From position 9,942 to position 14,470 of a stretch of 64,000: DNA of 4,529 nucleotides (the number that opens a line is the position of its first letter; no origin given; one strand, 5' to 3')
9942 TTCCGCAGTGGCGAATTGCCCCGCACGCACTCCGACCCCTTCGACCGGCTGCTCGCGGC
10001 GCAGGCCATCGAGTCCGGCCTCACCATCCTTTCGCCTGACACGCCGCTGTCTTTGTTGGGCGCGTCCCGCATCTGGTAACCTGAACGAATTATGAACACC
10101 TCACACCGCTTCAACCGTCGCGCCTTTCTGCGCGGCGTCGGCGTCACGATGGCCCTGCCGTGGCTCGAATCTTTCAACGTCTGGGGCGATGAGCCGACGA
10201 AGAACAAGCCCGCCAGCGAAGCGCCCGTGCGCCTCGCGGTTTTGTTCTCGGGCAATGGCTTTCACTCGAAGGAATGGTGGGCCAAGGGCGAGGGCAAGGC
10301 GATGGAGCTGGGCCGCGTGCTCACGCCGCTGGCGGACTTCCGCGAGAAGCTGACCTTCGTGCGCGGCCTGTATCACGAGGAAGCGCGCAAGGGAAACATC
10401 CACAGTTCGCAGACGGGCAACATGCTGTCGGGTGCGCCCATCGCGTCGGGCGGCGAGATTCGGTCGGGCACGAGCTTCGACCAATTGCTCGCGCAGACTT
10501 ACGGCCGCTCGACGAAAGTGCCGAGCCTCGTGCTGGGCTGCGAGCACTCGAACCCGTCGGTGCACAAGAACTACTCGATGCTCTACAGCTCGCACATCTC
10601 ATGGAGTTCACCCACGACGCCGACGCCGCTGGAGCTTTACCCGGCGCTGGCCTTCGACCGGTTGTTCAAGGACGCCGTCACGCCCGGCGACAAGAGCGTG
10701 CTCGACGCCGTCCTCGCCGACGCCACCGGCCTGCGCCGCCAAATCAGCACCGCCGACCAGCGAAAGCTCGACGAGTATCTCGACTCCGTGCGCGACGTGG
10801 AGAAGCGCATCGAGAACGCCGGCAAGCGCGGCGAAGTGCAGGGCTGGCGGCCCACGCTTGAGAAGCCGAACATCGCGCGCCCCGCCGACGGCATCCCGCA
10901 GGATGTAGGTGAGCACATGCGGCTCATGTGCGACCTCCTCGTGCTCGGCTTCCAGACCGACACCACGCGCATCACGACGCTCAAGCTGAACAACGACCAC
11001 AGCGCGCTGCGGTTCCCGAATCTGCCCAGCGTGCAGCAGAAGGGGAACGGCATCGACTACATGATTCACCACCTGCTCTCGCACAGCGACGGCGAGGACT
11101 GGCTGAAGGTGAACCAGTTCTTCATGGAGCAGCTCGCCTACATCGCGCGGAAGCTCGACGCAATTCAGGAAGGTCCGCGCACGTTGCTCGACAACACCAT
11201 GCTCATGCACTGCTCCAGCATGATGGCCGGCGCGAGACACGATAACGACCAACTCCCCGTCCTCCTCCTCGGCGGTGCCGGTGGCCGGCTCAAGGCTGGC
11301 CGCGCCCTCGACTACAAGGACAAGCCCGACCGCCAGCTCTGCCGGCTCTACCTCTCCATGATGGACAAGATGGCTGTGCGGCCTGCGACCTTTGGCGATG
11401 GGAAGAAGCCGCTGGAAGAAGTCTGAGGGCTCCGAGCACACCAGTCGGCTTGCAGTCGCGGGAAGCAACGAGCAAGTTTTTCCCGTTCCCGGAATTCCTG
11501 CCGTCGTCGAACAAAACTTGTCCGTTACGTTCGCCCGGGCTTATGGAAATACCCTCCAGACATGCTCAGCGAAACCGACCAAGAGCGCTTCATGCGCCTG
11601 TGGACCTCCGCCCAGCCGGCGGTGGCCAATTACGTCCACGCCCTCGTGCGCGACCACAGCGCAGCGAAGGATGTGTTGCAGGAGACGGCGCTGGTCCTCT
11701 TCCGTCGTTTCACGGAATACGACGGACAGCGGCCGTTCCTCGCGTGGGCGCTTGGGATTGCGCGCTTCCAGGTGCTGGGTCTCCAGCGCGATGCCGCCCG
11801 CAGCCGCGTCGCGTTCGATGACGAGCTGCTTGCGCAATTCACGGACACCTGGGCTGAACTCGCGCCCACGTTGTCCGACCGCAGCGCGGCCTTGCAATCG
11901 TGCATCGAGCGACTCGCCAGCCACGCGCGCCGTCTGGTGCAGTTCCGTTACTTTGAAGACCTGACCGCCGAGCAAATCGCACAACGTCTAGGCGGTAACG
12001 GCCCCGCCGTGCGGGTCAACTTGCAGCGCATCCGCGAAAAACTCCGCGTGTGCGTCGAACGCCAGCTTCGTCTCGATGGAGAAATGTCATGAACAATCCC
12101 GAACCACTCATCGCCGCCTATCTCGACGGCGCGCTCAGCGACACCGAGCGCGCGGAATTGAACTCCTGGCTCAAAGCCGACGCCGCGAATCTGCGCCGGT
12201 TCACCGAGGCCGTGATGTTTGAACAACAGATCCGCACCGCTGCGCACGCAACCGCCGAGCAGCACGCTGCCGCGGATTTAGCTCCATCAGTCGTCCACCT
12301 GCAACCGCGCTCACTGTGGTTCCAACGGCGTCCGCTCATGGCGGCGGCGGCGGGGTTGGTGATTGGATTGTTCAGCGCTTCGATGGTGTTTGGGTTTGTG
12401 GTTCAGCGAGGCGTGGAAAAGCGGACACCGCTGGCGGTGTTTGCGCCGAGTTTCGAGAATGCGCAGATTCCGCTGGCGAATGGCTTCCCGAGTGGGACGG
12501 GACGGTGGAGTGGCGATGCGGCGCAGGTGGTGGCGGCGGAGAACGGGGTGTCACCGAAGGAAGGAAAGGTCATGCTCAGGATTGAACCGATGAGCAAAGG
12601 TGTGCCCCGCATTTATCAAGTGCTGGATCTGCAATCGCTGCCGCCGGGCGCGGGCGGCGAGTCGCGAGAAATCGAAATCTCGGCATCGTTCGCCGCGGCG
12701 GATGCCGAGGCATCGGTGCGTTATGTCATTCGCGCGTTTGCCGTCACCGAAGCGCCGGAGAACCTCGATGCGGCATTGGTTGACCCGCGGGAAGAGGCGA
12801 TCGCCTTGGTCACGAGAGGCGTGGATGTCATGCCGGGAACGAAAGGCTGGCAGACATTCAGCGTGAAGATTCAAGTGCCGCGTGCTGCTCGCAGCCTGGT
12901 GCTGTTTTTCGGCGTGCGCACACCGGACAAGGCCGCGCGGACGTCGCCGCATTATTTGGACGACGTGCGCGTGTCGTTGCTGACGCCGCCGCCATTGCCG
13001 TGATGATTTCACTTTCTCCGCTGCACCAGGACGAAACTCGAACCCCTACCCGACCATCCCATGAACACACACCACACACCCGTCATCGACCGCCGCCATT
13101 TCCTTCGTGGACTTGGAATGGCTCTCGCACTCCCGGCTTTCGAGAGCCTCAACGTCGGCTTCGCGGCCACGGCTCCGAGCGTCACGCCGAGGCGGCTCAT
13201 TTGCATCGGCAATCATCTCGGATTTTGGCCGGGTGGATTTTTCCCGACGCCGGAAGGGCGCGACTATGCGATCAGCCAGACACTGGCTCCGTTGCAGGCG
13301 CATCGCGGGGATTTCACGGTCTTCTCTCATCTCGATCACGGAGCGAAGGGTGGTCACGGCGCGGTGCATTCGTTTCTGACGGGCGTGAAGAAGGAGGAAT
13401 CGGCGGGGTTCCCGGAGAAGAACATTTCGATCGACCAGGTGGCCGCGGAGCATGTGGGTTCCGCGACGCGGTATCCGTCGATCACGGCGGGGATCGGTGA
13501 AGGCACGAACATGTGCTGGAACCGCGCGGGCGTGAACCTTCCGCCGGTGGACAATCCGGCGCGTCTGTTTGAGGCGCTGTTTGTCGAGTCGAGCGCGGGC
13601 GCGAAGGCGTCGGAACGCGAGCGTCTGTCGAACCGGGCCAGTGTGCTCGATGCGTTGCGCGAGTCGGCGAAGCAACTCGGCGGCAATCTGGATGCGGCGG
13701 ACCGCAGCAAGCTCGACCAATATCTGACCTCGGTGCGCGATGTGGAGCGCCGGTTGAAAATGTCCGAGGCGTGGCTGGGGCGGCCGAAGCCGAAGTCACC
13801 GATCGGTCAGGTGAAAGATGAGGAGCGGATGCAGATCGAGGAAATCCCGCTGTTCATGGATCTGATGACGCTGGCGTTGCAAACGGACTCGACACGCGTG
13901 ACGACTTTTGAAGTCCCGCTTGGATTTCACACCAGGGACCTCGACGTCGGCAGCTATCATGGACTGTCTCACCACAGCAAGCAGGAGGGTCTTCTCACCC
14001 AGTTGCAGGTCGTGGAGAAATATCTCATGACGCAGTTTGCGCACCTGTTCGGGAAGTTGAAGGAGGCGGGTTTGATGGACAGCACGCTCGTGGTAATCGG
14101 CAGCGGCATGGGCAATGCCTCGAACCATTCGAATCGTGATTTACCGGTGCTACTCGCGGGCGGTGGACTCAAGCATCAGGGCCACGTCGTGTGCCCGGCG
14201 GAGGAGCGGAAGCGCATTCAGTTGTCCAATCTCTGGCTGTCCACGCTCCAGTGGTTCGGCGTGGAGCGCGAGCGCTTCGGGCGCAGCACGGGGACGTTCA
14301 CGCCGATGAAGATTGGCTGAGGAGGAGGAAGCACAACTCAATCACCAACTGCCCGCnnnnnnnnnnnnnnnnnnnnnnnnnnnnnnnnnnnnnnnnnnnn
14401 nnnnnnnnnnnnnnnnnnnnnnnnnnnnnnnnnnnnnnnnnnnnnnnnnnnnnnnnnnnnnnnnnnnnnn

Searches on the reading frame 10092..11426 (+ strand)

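Call 73: search_protein_families(library=pfam, proteins=[window:10092-11426:+], max_evalue=0.001)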
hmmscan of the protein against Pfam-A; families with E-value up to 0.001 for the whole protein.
window:10092-11426:+ (444 aa): 1 family
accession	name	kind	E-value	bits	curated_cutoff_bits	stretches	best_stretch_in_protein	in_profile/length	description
PF07586.16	HXXSHH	-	2e-86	290.8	30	1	47-349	1-307/307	Protein of unknown function (DUF1552)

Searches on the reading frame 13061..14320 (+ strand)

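Call 73: search_protein_families(library=pfam, proteins=[window:13061-14320:+], max_evalue=0.001)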
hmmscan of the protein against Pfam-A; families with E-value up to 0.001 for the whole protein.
window:13061-14320:+ (419 aa): 1 family
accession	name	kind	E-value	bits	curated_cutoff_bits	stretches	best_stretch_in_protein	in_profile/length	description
PF07586.16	HXXSHH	-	2.2e-77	261.1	30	1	45-327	1-307/307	Protein of unknown function (DUF1552)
